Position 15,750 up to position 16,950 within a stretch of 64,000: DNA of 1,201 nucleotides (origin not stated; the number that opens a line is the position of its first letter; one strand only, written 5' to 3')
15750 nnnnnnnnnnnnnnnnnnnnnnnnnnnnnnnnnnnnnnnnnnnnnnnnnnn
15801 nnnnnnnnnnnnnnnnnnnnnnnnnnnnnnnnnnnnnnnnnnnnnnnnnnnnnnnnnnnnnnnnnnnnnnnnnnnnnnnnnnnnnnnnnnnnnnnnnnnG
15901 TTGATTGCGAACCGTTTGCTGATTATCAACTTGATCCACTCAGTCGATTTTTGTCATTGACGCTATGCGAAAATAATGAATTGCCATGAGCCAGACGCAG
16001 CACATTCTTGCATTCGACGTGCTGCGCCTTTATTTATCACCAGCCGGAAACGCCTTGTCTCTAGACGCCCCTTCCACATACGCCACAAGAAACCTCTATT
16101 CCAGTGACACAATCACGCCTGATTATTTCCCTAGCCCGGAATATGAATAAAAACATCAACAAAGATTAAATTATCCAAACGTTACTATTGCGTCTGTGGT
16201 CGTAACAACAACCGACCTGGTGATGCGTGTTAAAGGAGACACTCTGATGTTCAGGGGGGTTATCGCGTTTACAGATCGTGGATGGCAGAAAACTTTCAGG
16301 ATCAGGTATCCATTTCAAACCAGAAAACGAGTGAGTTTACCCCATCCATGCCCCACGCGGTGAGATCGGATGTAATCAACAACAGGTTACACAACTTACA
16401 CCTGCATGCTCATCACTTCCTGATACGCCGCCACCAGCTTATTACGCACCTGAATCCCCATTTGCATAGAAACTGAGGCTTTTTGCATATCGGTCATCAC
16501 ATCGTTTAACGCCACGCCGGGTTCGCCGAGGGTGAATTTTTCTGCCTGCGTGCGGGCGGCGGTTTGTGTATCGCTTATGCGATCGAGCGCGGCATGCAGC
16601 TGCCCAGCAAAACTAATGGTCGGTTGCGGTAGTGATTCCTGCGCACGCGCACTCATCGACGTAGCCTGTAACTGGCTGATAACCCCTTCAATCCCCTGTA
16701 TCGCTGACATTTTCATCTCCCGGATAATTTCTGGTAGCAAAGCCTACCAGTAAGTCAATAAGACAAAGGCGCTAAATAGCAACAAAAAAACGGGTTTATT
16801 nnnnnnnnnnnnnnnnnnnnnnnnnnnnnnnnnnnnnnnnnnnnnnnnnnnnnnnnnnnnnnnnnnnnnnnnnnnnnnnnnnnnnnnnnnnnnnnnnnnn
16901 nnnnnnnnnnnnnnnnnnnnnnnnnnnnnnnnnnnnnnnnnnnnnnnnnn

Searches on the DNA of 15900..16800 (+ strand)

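Call 3: search_dna_similar(query=window:15900-16800:+, collection=ecoli_genomes, mode=near, max_rows=40, rows=spread)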
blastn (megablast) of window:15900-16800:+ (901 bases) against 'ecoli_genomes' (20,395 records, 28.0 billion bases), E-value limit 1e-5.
Records with a match: 5317; places in all: 7210; records where one place covers at least 80% of the query: 1146.
Genomes with a match: 5317 of 5426; with a place that covers at least 80% of the query: 1146. Places per genome that has any: lowest 1, median 1, highest 4. On chromosomes: 7206 places; on plasmids: 4.
Best place of each record, by identity: >=99% 5; 95-99% 1634; 90-95% 3677; 80-90% 1.
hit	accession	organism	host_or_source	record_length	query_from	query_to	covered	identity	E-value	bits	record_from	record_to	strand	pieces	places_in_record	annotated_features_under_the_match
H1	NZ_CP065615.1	Escherichia coli strain FDAARGOS_943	missing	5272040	1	901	100%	100.0%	0e+0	1664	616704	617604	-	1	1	fliE: flagellar hook-basal body complex protein FliE | yedL: GNAT family N-acetyltransferase | cyclic lactone autoinducer peptide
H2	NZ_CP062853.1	Escherichia coli O9:H10 strain Res13-Lact-PEB20-37-A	Sus scrofa domesticus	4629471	163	901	82%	95.4%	0e+0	1177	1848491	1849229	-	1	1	fliE: flagellar hook-basal body complex protein FliE | integrase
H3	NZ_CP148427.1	Escherichia coli strain Z1323CEC0013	Chicken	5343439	163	901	82%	95.0%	0e+0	1160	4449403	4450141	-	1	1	fliE: flagellar hook-basal body complex protein FliE | integrase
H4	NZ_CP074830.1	Escherichia coli strain 7_15_5C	bovine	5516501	163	901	82%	94.9%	0e+0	1155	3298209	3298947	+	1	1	fliE: flagellar hook-basal body complex protein FliE | integrase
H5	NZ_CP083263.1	Escherichia coli strain JNU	Environmental waters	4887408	163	901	82%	94.6%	0e+0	1144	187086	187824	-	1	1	fliE: flagellar hook-basal body complex protein FliE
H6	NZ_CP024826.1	Escherichia coli strain CREC-544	Homo sapiens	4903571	163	901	82%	94.4%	0e+0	1142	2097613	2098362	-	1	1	fliE: flagellar hook-basal body complex protein FliE | integrase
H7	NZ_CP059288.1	Escherichia coli strain 1506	Homo sapiens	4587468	163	901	82%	94.2%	0e+0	1125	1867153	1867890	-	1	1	fliE: flagellar hook-basal body complex protein FliE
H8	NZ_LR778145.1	Escherichia coli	sediment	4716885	163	901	82%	94.2%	0e+0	1125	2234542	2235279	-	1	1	fliE: flagellar hook-basal body complex protein FliE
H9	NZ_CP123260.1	Escherichia coli strain YZLc4-1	chicken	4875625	163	901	82%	93.9%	0e+0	1114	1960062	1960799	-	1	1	fliE: flagellar hook-basal body complex protein FliE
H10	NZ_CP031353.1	Escherichia coli O145 strain RM9154-C1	Cattle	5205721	229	901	75%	95.5%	0e+0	1075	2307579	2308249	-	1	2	fliE: flagellar hook-basal body complex protein FliE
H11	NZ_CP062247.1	Escherichia coli strain AML002_ev03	not applicable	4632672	226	901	75%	94.8%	0e+0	1053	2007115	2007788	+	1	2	fliE: flagellar hook-basal body complex protein FliE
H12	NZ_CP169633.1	Escherichia coli strain L-form0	-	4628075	226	901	75%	94.8%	0e+0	1053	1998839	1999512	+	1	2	fliE: flagellar hook-basal body complex protein FliE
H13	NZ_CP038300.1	Escherichia coli O157:H7 strain SS TX 754-1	cattle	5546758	229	901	75%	94.9%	0e+0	1053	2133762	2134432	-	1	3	fliE: flagellar hook-basal body complex protein FliE | integrase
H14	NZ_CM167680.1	Escherichia coli strain NCCP 15739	Homo sapiens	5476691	229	901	75%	94.9%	0e+0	1053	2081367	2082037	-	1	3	fliE: flagellar hook-basal body complex protein FliE | integrase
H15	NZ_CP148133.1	Escherichia coli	missing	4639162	235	901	74%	95.2%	0e+0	1053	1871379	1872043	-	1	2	fliE: flagellar hook-basal body complex protein FliE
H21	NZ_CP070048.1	Escherichia coli strain FDAARGOS_1290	Homo sapiens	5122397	360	901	60%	96.3%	0e+0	891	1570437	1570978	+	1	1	fliE: flagellar hook-basal body complex protein FliE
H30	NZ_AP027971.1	Escherichia coli strain VE-V10-F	-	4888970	360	901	60%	94.0%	0e+0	828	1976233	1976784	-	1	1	fliE: flagellar hook-basal body complex protein FliE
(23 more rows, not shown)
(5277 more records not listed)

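Call 6: get_annotated_region(hit=H1, flank=3000)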
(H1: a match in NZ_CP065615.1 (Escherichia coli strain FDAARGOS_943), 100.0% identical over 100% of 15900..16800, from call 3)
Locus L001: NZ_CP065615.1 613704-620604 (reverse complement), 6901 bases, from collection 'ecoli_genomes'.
description: Escherichia coli strain FDAARGOS_943 chromosome, complete genome
organism: Escherichia coli strain FDAARGOS_943 (NCBI taxid 562)
replicon: chromosome; assembly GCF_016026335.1
host: missing; source: missing; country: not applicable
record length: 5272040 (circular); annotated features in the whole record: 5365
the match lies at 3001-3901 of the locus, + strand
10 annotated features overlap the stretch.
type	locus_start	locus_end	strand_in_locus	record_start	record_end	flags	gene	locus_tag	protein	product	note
CDS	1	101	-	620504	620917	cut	yedD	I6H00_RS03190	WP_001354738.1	lipoprotein YedD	-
CDS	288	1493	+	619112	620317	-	yedE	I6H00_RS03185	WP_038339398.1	selenium metabolism membrane protein YedE/FdhT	-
CDS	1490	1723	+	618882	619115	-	yedF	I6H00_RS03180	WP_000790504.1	sulfurtransferase-like selenium metabolism protein YedF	-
CDS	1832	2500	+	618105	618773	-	yedK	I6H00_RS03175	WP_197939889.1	SOS response-associated peptidase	-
CDS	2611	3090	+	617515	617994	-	yedL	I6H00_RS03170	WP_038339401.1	GNAT family N-acetyltransferase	-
CDS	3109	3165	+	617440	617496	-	-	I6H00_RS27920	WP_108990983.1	cyclic lactone autoinducer peptide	-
CDS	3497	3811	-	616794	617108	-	fliE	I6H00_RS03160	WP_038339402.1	flagellar hook-basal body complex protein FliE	-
CDS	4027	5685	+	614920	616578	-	fliF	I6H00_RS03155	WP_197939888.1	flagellar basal-body MS-ring/collar protein FliF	-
CDS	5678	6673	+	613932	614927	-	fliG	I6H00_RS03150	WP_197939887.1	flagellar motor switch protein FliG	-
CDS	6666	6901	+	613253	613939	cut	fliH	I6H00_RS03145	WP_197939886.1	flagellar assembly protein FliH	-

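Call 7: get_annotated_region(hit=H11, flank=4000)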
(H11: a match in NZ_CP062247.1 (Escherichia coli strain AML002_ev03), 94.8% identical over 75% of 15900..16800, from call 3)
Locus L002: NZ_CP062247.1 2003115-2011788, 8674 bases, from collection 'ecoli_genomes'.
description: Escherichia coli strain AML002_ev03 chromosome, complete genome
organism: Escherichia coli strain AML002_ev03 (NCBI taxid 562)
replicon: chromosome; assembly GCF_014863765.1
host: not applicable; source: not applicable; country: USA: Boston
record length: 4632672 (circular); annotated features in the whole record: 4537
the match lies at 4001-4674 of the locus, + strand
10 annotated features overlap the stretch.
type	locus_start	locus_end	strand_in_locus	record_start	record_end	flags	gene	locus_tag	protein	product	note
CDS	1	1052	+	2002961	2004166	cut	yedE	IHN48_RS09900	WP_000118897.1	selenium metabolism membrane protein YedE/FdhT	-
CDS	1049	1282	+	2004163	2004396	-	yedF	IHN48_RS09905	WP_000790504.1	sulfurtransferase-like selenium metabolism protein YedF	-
CDS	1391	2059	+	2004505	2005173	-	yedK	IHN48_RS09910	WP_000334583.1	SOS response-associated peptidase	-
CDS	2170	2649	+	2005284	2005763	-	yedL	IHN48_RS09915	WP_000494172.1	GNAT family N-acetyltransferase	-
CDS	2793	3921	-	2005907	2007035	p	-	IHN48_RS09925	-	DUF5503 domain-containing protein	frameshifted; internal stop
CDS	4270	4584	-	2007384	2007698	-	fliE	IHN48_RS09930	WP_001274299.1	flagellar hook-basal body complex protein FliE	-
CDS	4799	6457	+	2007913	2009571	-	fliF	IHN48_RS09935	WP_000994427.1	flagellar basal-body MS-ring/collar protein FliF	-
CDS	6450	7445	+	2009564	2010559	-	fliG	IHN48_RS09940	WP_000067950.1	flagellar motor switch protein FliG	-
CDS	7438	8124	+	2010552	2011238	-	fliH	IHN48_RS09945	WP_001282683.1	flagellar assembly protein FliH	-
CDS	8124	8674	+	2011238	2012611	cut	fliI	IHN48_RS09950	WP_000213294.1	flagellar protein export ATPase FliI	-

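Call 8: get_annotated_region(hit=H2, flank=3000)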
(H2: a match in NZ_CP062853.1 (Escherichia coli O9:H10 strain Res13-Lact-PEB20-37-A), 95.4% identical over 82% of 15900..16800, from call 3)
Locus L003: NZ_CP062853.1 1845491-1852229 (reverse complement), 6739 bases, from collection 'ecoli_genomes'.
description: Escherichia coli O9:H10 strain Res13-Lact-PEB20-37-A chromosome, complete genome
organism: Escherichia coli O9:H10 strain Res13-Lact-PEB20-37-A (NCBI taxid 2778657)
replicon: chromosome; assembly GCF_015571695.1
host: Sus scrofa domesticus; source: feces; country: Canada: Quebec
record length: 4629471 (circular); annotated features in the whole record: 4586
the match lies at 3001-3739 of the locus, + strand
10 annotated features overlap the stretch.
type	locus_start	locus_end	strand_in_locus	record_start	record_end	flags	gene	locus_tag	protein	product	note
CDS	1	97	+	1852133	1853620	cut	amyA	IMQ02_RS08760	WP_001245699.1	alpha-amylase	-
CDS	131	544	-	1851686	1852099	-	yedD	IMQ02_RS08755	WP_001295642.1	lipoprotein YedD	-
CDS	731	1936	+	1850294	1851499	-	yedE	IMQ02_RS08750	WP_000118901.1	selenium metabolism membrane protein YedE/FdhT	-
CDS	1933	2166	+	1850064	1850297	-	yedF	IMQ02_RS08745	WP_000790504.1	sulfurtransferase-like selenium metabolism protein YedF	-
CDS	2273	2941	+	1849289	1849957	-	yedK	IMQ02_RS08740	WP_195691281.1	SOS response-associated peptidase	-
CDS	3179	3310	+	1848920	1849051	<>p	-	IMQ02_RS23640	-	integrase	incomplete; partial in the middle of a contig; missing N-terminus and C-terminus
CDS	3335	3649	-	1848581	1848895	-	fliE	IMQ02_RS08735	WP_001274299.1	flagellar hook-basal body complex protein FliE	-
CDS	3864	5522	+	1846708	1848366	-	fliF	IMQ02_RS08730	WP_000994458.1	flagellar basal-body MS-ring/collar protein FliF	-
CDS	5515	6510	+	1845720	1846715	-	fliG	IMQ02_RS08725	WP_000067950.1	flagellar motor switch protein FliG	-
CDS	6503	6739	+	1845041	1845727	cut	fliH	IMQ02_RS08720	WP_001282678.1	flagellar assembly protein FliH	-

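Call 14: get_annotated_region(hit=H21, flank=4000)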
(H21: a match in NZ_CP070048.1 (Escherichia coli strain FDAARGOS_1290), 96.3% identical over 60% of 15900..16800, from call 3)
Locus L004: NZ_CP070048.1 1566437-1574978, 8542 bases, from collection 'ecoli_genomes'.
description: Escherichia coli strain FDAARGOS_1290 chromosome, complete genome
organism: Escherichia coli strain FDAARGOS_1290 (NCBI taxid 562)
replicon: chromosome; assembly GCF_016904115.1
host: Homo sapiens; source: missing; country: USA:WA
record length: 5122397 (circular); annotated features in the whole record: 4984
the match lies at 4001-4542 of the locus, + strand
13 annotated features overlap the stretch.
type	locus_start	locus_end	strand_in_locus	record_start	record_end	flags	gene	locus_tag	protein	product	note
CDS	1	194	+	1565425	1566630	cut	yedE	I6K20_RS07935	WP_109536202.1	selenium metabolism membrane protein YedE/FdhT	-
CDS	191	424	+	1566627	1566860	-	yedF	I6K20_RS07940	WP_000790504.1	sulfurtransferase-like selenium metabolism protein YedF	-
CDS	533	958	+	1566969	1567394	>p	-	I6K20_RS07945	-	SOS response-associated peptidase family protein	incomplete; partial in the middle of a contig; missing C-terminus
CDS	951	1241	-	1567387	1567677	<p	-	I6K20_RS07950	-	helix-turn-helix domain-containing protein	incomplete; partial in the middle of a contig; missing C-terminus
CDS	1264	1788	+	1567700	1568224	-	tnpA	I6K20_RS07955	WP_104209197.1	IS200/IS605 family transposase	-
CDS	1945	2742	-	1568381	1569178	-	ybcM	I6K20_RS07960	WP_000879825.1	helix-turn-helix transcriptional regulator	-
CDS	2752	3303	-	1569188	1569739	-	ybcL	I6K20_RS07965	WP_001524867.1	Raf kinase inhibitor-like protein YbcL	-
CDS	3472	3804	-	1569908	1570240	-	emrE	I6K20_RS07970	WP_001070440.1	multidrug efflux SMR transporter EmrE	-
CDS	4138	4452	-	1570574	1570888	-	fliE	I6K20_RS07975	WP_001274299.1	flagellar hook-basal body complex protein FliE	-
CDS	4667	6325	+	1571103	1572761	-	fliF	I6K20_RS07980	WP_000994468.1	flagellar basal-body MS-ring/collar protein FliF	-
CDS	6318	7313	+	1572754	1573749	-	fliG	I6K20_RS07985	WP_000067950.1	flagellar motor switch protein FliG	-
CDS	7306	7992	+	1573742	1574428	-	fliH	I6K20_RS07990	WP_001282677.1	flagellar assembly protein FliH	-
CDS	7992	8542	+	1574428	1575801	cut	fliI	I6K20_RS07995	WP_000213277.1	flagellar protein export ATPase FliI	-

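Call 15: get_annotated_region(hit=H30, flank=4000)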
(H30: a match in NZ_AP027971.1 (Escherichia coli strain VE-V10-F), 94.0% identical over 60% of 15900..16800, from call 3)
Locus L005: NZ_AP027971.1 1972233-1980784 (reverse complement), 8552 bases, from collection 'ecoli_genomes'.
description: Escherichia coli strain VE-V10-F chromosome, complete genome
organism: Escherichia coli strain VE-V10-F (NCBI taxid 562)
replicon: chromosome; assembly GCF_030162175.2
host: -; source: -; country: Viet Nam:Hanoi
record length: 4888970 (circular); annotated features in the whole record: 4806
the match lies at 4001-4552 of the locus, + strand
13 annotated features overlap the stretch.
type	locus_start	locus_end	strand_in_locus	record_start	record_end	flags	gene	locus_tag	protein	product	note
CDS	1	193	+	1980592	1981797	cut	yedE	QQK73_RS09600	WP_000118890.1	selenium metabolism membrane protein YedE/FdhT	-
CDS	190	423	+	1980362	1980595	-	yedF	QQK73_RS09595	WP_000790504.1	sulfurtransferase-like selenium metabolism protein YedF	-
CDS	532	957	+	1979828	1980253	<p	-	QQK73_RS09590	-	SOS response-associated peptidase family protein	incomplete; partial in the middle of a contig; missing C-terminus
CDS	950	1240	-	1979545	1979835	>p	-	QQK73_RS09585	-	helix-turn-helix domain-containing protein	incomplete; partial in the middle of a contig; missing C-terminus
CDS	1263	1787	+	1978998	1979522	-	tnpA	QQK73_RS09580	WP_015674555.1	IS200/IS605 family transposase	-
CDS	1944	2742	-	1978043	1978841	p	ybcM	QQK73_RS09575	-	helix-turn-helix transcriptional regulator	frameshifted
CDS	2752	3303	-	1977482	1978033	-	ybcL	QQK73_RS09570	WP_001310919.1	Raf kinase inhibitor-like protein YbcL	-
CDS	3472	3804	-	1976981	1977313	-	emrE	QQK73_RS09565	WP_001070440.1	multidrug efflux SMR transporter EmrE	-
CDS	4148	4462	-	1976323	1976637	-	fliE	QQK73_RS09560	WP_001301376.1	flagellar hook-basal body complex protein FliE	-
CDS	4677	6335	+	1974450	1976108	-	fliF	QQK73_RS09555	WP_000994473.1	flagellar basal-body MS-ring/collar protein FliF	-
CDS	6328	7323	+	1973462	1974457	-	fliG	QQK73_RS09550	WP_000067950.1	flagellar motor switch protein FliG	-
CDS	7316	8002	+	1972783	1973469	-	fliH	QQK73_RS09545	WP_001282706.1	flagellar assembly protein FliH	-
CDS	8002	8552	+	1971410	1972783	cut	fliI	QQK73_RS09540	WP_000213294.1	flagellar protein export ATPase FliI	-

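Call 16: get_annotated_region(hit=H13, flank=4000)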
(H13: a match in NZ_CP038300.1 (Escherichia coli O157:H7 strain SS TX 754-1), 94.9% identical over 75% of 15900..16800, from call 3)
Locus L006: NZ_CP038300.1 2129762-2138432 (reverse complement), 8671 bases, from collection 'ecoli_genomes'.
description: Escherichia coli O157:H7 strain SS TX 754-1 chromosome, complete genome
organism: Escherichia coli O157:H7 strain SS TX 754-1 (NCBI taxid 83334)
replicon: chromosome; assembly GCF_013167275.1
host: cattle; source: cattle feces; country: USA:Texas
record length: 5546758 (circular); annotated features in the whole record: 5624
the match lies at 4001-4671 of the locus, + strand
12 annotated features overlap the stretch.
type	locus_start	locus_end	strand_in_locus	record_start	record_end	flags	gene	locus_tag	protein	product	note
CDS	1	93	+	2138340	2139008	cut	yedK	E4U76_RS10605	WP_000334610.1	SOS response-associated peptidase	-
CDS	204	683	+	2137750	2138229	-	-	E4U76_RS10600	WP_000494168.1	GNAT family N-acetyltransferase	-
CDS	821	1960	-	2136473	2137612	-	espR3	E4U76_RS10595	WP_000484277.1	T3SS effector leucine-rich repeat protein EspR3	-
CDS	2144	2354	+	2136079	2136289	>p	-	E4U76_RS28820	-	hypothetical protein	frameshifted; incomplete; partial in the middle of a contig; missing N-terminus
CDS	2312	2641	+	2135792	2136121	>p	-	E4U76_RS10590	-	GNAT family N-acetyltransferase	incomplete; partial in the middle of a contig; missing N-terminus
CDS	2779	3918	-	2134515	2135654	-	espR4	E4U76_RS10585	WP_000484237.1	T3SS effector leucine-rich repeat protein EspR4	-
CDS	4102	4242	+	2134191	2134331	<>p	-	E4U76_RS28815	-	integrase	incomplete; partial in the middle of a contig; missing N-terminus and C-terminus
CDS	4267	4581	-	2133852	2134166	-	fliE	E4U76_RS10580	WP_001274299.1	flagellar hook-basal body complex protein FliE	-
CDS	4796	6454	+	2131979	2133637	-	fliF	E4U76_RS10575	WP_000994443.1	flagellar basal-body MS-ring/collar protein FliF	-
CDS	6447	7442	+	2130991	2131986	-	fliG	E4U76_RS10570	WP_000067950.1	flagellar motor switch protein FliG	-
CDS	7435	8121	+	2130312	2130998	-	fliH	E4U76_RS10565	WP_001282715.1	flagellar assembly protein FliH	-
CDS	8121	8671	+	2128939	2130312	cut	fliI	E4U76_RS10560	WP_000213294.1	flagellar protein export ATPase FliI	-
